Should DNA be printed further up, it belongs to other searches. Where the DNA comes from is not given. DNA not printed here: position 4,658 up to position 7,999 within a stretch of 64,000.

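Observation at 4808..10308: Complete Type III R-M cassette inserted precisely between xdhA and xdhB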

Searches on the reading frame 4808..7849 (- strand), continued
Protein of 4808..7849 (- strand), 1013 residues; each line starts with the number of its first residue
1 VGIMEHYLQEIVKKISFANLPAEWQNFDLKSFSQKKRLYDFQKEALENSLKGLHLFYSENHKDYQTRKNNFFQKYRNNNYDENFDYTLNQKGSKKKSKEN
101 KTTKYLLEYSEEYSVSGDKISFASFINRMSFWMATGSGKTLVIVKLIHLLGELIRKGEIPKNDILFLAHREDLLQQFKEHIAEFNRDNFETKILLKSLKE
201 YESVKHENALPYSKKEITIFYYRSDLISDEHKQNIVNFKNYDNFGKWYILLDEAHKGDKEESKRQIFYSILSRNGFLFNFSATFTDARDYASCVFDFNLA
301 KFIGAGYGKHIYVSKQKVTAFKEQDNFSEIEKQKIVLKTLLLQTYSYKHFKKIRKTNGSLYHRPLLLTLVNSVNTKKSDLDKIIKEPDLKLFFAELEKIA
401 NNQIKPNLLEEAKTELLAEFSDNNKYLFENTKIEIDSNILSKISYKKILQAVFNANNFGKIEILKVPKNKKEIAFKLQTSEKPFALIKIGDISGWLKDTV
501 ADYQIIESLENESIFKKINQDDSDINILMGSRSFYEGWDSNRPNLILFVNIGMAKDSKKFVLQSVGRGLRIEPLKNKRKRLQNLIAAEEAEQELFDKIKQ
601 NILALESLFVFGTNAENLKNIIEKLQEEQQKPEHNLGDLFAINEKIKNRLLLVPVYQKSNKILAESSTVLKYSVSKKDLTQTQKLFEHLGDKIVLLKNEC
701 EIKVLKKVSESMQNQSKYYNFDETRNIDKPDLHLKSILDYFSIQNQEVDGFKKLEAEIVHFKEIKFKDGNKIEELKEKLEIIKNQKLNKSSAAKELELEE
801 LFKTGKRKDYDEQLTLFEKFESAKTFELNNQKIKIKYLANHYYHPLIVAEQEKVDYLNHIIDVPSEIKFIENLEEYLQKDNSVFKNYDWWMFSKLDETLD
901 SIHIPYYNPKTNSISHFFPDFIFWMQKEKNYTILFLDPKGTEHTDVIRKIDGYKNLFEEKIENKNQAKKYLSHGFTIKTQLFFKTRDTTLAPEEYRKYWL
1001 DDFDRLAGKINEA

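Call 26: find_homologous_proteins(query=window:4808-7849:-, max_evalue=1e-20)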
Query window:4808-7849:- (1013 aa): 5851 proteins with E <= 1e-20 among 8000 candidates; the best 120 are listed.
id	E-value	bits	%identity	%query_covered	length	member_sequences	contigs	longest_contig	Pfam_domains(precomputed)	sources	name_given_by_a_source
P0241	0.0e+0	2214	100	100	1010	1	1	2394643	PF00270.36,PF27151.1,PF18766.8,PF04851.22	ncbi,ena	-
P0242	0.0e+0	1418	66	100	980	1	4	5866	PF00270.36,PF27151.1,PF18766.8,PF04851.22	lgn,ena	-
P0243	0.0e+0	1380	64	99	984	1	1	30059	PF00270.36,PF27151.1,PF18766.8,PF04851.22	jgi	-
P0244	0.0e+0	1357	63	100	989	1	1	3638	PF00270.36,PF27151.1,PF18766.8,PF04851.22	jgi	jgi:superfamily II DNA or RNA helicase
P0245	0.0e+0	1357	63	99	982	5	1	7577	PF00270.36,PF27151.1,PF18766.8,PF04851.22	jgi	-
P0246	0.0e+0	1333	63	100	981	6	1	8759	PF00270.36,PF27151.1,PF18766.8,PF04851.22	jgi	-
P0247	0.0e+0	1329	62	99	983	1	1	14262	PF00270.36,PF27151.1,PF18766.8,PF04851.22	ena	-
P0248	0.0e+0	1324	62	100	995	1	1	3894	PF00270.36,PF27151.1,PF18766.8,PF04851.22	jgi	-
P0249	0.0e+0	1321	62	100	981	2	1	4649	PF00270.36,PF27151.1,PF18766.8,PF04851.22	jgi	-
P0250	0.0e+0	1316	61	100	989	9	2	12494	PF00270.36,PF27151.1,PF18766.8,PF04851.22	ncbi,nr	ncbi:MAG: DEAD/DEAH box helicase family protein [Proteobacteria bacterium]|nr:DEAD/DEAH box helicase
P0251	0.0e+0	1314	63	99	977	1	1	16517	PF00270.36,PF27151.1,PF18766.8,PF04851.22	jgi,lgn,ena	-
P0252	0.0e+0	1312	61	99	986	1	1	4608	PF00270.36,PF27151.1,PF18766.8,PF04851.22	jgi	-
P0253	0.0e+0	1312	62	100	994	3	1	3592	PF00270.36,PF27151.1,PF18766.8,PF04851.22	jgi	jgi:superfamily II DNA or RNA helicase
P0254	0.0e+0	1312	61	99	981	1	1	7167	PF00270.36,PF27151.1,PF18766.8,PF04851.22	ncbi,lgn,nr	ncbi:MAG: DEAD/DEAH box helicase family protein [Patescibacteria group bacterium]|nr:DEAD/DEAH box h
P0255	0.0e+0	1296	62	99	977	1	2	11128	PF00270.36,PF27151.1,PF18766.8,PF04851.22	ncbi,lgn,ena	-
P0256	0.0e+0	1296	61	99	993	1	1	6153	PF00270.36,PF27151.1,PF18766.8,PF04851.22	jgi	-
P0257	0.0e+0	1294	61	99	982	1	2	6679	PF00270.36,PF27151.1,PF18766.8,PF04851.22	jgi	-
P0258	0.0e+0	1291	62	99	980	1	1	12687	PF00270.36,PF27151.1,PF18766.8,PF04851.22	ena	-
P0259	0.0e+0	1289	61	100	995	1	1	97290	PF00270.36,PF27151.1,PF18766.8,PF04851.22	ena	-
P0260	0.0e+0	1288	61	100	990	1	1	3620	PF00270.36,PF27151.1,PF18766.8,PF04851.22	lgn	-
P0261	0.0e+0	1288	61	100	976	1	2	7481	PF00270.36,PF27151.1,PF18766.8,PF04851.22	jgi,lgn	jgi:type III restriction enzyme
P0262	0.0e+0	1287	60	100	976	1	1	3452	PF00270.36,PF27151.1,PF18766.8,PF04851.22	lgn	-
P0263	0.0e+0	1287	60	99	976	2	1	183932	PF00270.36,PF27151.1,PF18766.8,PF04851.22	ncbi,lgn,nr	ncbi:MAG: DEAD/DEAH box helicase family protein [bacterium]|nr:DEAD/DEAH box helicase family protein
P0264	0.0e+0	1286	61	100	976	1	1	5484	PF00270.36,PF27151.1,PF18766.8,PF04851.22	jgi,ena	-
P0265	0.0e+0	1285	61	99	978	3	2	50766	PF00270.36,PF27151.1,PF18766.8,PF04851.22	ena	-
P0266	0.0e+0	1285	61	99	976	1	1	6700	PF00270.36,PF27151.1,PF18766.8,PF04851.22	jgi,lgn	-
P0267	0.0e+0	1285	61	100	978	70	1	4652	PF00270.36,PF27151.1,PF18766.8,PF04851.22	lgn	-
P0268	0.0e+0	1285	61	100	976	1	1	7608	PF00270.36,PF27151.1,PF18766.8,PF04851.22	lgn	-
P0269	0.0e+0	1282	61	100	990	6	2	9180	PF00270.36,PF27151.1,PF18766.8,PF04851.22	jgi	jgi:type III restriction enzyme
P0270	0.0e+0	1281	60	100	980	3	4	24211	PF00270.36,PF27151.1,PF18766.8,PF04851.22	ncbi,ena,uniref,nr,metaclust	ncbi:MAG: Type III restriction protein res subunit [Candidatus Azambacteria bacterium GW2011_GWA1_42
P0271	0.0e+0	1280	61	100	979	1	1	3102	PF00270.36,PF27151.1,PF18766.8,PF04851.22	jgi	-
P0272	0.0e+0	1280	61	100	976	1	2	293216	PF00270.36,PF27151.1,PF18766.8,PF04851.22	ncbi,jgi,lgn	jgi:superfamily II DNA or RNA helicase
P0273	0.0e+0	1278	60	99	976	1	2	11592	PF00270.36,PF27151.1,PF18766.8,PF04851.22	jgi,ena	-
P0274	0.0e+0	1278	61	99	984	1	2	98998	PF00270.36,PF27151.1,PF18766.8,PF04851.22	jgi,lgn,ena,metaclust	metaclust:\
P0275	0.0e+0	1278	60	99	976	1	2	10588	PF00270.36,PF27151.1,PF18766.8,PF04851.22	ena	-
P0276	0.0e+0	1277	60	100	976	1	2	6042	PF00270.36,PF27151.1,PF18766.8,PF04851.22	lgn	-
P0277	0.0e+0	1276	60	100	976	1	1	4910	PF00270.36,PF27151.1,PF18766.8,PF04851.22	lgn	-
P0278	0.0e+0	1275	61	100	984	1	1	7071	PF00270.36,PF27151.1,PF18766.8,PF04851.22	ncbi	-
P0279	0.0e+0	1275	61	100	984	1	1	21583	PF00270.36,PF27151.1,PF18766.8,PF04851.22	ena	-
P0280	0.0e+0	1274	60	99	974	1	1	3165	PF00270.36,PF27151.1,PF18766.8,PF04851.22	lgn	-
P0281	0.0e+0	1274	61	100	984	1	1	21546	PF00270.36,PF27151.1,PF18766.8,PF04851.22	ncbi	-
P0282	0.0e+0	1274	74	48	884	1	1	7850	PF27151.1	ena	-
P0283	0.0e+0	1273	59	100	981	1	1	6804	PF00270.36,PF27151.1,PF18766.8,PF04851.22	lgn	-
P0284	0.0e+0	1273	61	100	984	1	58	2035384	PF00270.36,PF27151.1,PF18766.8,PF04851.22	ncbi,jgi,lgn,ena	jgi:superfamily II DNA or RNA helicase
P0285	0.0e+0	1272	60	99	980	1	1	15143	PF00270.36,PF27151.1,PF18766.8,PF04851.22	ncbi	-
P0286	0.0e+0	1271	60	100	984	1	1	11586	PF00270.36,PF27151.1,PF18766.8,PF04851.22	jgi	jgi:superfamily II DNA or RNA helicase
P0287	0.0e+0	1271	60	100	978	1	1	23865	PF00270.36,PF27151.1,PF18766.8,PF04851.22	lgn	-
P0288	0.0e+0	1271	60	99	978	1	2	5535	PF00270.36,PF27151.1,PF18766.8,PF04851.22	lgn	-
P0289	0.0e+0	1271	60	99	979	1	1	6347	PF00270.36,PF27151.1,PF18766.8,PF04851.22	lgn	-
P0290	0.0e+0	1270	60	99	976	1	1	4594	PF00270.36,PF27151.1,PF18766.8,PF04851.22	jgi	-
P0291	0.0e+0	1270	60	99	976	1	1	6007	PF00270.36,PF27151.1,PF18766.8,PF04851.22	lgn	-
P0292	0.0e+0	1270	59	99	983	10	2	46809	PF00270.36,PF27151.1,PF18766.8,PF04851.22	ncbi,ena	-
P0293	0.0e+0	1270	60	100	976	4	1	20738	PF00270.36,PF27151.1,PF18766.8,PF04851.22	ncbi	ncbi:MAG: DEAD/DEAH box helicase family protein [Candidatus Nealsonbacteria bacterium]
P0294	0.0e+0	1269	60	99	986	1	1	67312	PF00270.36,PF27151.1,PF18766.8,PF04851.22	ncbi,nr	ncbi:MAG: DEAD/DEAH box helicase family protein [Candidatus Desulfaltia sp.]|nr:DEAD/DEAH box helica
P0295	0.0e+0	1268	60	99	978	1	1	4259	PF00270.36,PF27151.1,PF18766.8,PF04851.22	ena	-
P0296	0.0e+0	1268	60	99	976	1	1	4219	PF00270.36,PF27151.1,PF18766.8,PF04851.22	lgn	-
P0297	0.0e+0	1268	60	99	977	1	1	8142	PF00270.36,PF27151.1,PF18766.8,PF04851.22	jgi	-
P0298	0.0e+0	1267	60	99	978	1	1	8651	PF00270.36,PF27151.1,PF18766.8,PF04851.22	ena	-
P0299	0.0e+0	1267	60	99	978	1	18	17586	PF00270.36,PF27151.1,PF18766.8,PF04851.22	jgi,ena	-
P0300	0.0e+0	1266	60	99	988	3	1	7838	PF00270.36,PF27151.1,PF18766.8,PF04851.22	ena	-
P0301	0.0e+0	1266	59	99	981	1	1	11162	PF00270.36,PF27151.1,PF18766.8,PF04851.22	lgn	-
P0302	0.0e+0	1266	60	99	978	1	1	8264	PF00270.36,PF27151.1,PF18766.8,PF04851.22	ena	-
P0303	0.0e+0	1266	59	100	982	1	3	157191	PF00270.36,PF27151.1,PF18766.8,PF04851.22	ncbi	ncbi:MAG: DEAD/DEAH box helicase family protein [bacterium]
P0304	0.0e+0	1265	59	100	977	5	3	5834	PF00270.36,PF27151.1,PF18766.8,PF04851.22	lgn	-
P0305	0.0e+0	1265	59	99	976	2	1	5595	PF00270.36,PF27151.1,PF18766.8,PF04851.22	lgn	-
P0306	0.0e+0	1265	60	99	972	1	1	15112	PF00270.36,PF27151.1,PF18766.8,PF04851.22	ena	-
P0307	0.0e+0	1264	61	99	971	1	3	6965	PF00270.36,PF27151.1,PF18766.8,PF04851.22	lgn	-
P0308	0.0e+0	1263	60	99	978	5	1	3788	PF00270.36,PF27151.1,PF18766.8,PF04851.22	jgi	-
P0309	0.0e+0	1262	60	100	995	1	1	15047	PF00270.36,PF27151.1,PF18766.8,PF04851.22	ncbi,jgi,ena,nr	ncbi:DEAD/DEAH box helicase family protein [Patescibacteria group bacterium]|nr:DEAD/DEAH box helica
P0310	0.0e+0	1262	59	99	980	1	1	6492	PF00270.36,PF27151.1,PF18766.8,PF04851.22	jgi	-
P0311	0.0e+0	1260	60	99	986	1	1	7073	PF00270.36,PF27151.1,PF18766.8,PF04851.22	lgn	-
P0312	0.0e+0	1260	60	99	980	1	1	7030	PF00270.36,PF27151.1,PF18766.8,PF04851.22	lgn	-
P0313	0.0e+0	1259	59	100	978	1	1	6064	PF00270.36,PF27151.1,PF18766.8,PF04851.22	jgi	jgi:superfamily II DNA or RNA helicase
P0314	0.0e+0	1259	59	100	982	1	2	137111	PF00270.36,PF27151.1,PF18766.8,PF04851.22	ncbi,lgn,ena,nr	ncbi:MAG: DEAD/DEAH box helicase family protein [Deltaproteobacteria bacterium]|nr:DEAD/DEAH box hel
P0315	0.0e+0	1258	58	100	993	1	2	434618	PF00270.36,PF27151.1,PF18766.8,PF04851.22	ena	-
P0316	0.0e+0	1258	59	99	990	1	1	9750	PF00270.36,PF27151.1,PF18766.8,PF04851.22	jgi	jgi:superfamily II DNA or RNA helicase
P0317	0.0e+0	1257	60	99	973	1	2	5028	PF00270.36,PF27151.1,PF18766.8,PF04851.22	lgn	-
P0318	0.0e+0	1257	60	99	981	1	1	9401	PF00270.36,PF27151.1,PF18766.8,PF04851.22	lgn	-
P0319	0.0e+0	1256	59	100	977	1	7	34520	PF00270.36,PF27151.1,PF18766.8,PF04851.22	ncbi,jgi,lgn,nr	ncbi:MAG: DEAD/DEAH box helicase [Ignavibacteria bacterium]|nr:DEAD/DEAH box helicase [Ignavibacteri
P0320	0.0e+0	1254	59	99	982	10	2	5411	PF00270.36,PF27151.1,PF18766.8,PF04851.22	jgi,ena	-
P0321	0.0e+0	1254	59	100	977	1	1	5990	PF00270.36,PF27151.1,PF18766.8,PF04851.22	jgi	-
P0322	0.0e+0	1253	59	99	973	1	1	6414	PF00270.36,PF27151.1,PF18766.8,PF04851.22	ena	-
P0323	0.0e+0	1253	59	99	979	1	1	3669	PF00270.36,PF27151.1,PF18766.8,PF04851.22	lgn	-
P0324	0.0e+0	1253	59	99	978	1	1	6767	PF00270.36,PF27151.1,PF18766.8,PF04851.22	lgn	-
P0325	0.0e+0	1253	59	100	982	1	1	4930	PF00270.36,PF27151.1,PF18766.8,PF04851.22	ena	-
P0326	0.0e+0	1252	60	100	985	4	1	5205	PF00270.36,PF27151.1,PF18766.8,PF04851.22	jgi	-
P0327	0.0e+0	1252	59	100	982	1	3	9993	PF00270.36,PF27151.1,PF18766.8,PF04851.22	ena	-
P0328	0.0e+0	1252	60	100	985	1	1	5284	PF00270.36,PF27151.1,PF18766.8,PF04851.22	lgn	-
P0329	0.0e+0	1251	59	99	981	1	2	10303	PF00270.36,PF27151.1,PF18766.8,PF04851.22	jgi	-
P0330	0.0e+0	1251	58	100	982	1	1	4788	PF00270.36,PF27151.1,PF18766.8,PF04851.22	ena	-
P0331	0.0e+0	1251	59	99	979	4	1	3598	PF00270.36,PF27151.1,PF18766.8,PF04851.22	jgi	-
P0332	0.0e+0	1251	58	100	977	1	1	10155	PF00270.36,PF27151.1,PF18766.8,PF04851.22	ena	-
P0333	0.0e+0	1251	59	99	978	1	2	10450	PF00270.36,PF27151.1,PF18766.8,PF04851.22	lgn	-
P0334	0.0e+0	1250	58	99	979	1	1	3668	PF00270.36,PF27151.1,PF18766.8,PF04851.22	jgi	-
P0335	0.0e+0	1250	58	100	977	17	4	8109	PF00270.36,PF27151.1,PF18766.8,PF04851.22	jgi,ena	-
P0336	0.0e+0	1250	59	99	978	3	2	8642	PF00270.36,PF27151.1,PF18766.8,PF04851.22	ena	-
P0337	0.0e+0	1250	58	100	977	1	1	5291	PF00270.36,PF27151.1,PF18766.8,PF04851.22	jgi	-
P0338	0.0e+0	1250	59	99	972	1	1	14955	PF00270.36,PF27151.1,PF18766.8,PF04851.22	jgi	-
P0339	0.0e+0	1250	58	100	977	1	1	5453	PF00270.36,PF27151.1,PF18766.8,PF04851.22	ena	-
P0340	0.0e+0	1250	58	100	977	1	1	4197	PF00270.36,PF27151.1,PF18766.8,PF04851.22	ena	-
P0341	0.0e+0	1249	59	99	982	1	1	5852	PF00270.36,PF27151.1,PF18766.8,PF04851.22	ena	-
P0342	0.0e+0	1249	59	99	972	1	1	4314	PF00270.36,PF27151.1,PF18766.8,PF04851.22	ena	-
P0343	0.0e+0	1249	58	100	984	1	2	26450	PF00270.36,PF27151.1,PF18766.8,PF04851.22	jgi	-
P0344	0.0e+0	1248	59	100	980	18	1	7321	PF00270.36,PF27151.1,PF18766.8,PF04851.22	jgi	-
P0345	0.0e+0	1248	58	100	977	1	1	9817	PF00270.36,PF27151.1,PF18766.8,PF04851.22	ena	-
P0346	0.0e+0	1247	59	99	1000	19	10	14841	PF00270.36,PF27151.1,PF18766.8,PF04851.22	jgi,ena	-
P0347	0.0e+0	1247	59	100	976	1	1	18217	PF00270.36,PF27151.1,PF18766.8,PF04851.22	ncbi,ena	-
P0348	0.0e+0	1247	58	100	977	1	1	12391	PF00270.36,PF27151.1,PF18766.8,PF04851.22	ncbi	-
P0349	0.0e+0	1247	58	100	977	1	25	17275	PF00270.36,PF27151.1,PF18766.8,PF04851.22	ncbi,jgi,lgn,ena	jgi:hypothetical protein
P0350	0.0e+0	1247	58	100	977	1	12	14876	PF00270.36,PF27151.1,PF18766.8,PF04851.22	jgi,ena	-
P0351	0.0e+0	1247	60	99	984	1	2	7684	PF00270.36,PF27151.1,PF18766.8,PF04851.22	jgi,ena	jgi:superfamily II DNA or RNA helicase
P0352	0.0e+0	1247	59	99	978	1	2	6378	PF00270.36,PF27151.1,PF18766.8,PF04851.22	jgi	-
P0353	0.0e+0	1247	59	100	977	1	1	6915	PF00270.36,PF27151.1,PF18766.8,PF04851.22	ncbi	-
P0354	0.0e+0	1247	58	99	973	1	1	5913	PF00270.36,PF27151.1,PF18766.8,PF04851.22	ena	-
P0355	0.0e+0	1246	58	99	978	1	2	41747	PF00270.36,PF27151.1,PF18766.8,PF04851.22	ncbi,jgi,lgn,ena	-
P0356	0.0e+0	1246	59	99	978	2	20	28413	PF00270.36,PF27151.1,PF18766.8,PF04851.22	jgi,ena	-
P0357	0.0e+0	1246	58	99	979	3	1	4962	PF00270.36,PF27151.1,PF18766.8,PF04851.22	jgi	jgi:superfamily II DNA or RNA helicase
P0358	0.0e+0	1246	58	99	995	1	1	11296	PF00270.36,PF27151.1,PF18766.8,PF04851.22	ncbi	-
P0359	0.0e+0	1246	58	99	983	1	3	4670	PF00270.36,PF27151.1,PF18766.8,PF04851.22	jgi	-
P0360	0.0e+0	1245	58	99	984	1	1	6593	PF00270.36,PF27151.1,PF18766.8,PF04851.22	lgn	-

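Call 27: find_encoding_contigs(protein=P0282, flank=10000, max_places=6)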
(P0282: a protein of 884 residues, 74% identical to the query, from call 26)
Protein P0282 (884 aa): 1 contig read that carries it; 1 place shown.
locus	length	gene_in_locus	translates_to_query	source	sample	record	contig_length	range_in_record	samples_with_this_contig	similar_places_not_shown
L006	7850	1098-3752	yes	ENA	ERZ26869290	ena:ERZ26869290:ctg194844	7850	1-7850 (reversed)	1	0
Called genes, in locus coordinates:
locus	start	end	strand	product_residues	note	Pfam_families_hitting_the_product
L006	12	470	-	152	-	PF04851:ResIII, PF18766:SWI2_SNF2 (weak)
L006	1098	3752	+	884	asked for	PF27151:YagJ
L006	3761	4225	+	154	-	PF01315:Ald_Xan_dh_C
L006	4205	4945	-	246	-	PF27151:YagJ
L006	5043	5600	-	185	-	-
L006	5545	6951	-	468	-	-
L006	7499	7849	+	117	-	?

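Call 28: find_encoding_contigs(protein=P0242, flank=10000, max_places=6)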
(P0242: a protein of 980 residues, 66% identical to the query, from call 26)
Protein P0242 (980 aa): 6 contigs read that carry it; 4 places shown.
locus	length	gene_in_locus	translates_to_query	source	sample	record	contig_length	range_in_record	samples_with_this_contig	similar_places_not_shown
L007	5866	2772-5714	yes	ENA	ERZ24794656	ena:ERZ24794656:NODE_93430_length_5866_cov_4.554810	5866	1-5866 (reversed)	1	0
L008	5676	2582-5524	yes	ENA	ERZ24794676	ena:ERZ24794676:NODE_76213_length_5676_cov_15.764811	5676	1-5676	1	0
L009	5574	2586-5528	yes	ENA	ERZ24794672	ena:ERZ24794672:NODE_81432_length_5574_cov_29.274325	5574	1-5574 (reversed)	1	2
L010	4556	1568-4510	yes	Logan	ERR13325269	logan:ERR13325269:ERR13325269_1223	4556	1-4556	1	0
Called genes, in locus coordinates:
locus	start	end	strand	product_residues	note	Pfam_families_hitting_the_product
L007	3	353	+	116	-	?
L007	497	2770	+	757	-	PF01555:N6_N4_Mtase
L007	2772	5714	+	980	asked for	PF04851:ResIII, PF00270:DEAD (weak), PF18766:SWI2_SNF2, PF27151:YagJ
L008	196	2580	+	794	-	PF01555:N6_N4_Mtase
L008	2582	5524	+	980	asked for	PF04851:ResIII, PF00270:DEAD (weak), PF18766:SWI2_SNF2, PF27151:YagJ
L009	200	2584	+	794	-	PF01555:N6_N4_Mtase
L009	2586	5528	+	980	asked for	PF04851:ResIII, PF00270:DEAD (weak), PF18766:SWI2_SNF2, PF27151:YagJ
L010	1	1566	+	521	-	?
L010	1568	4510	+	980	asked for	PF04851:ResIII, PF00270:DEAD (weak), PF18766:SWI2_SNF2, PF27151:YagJ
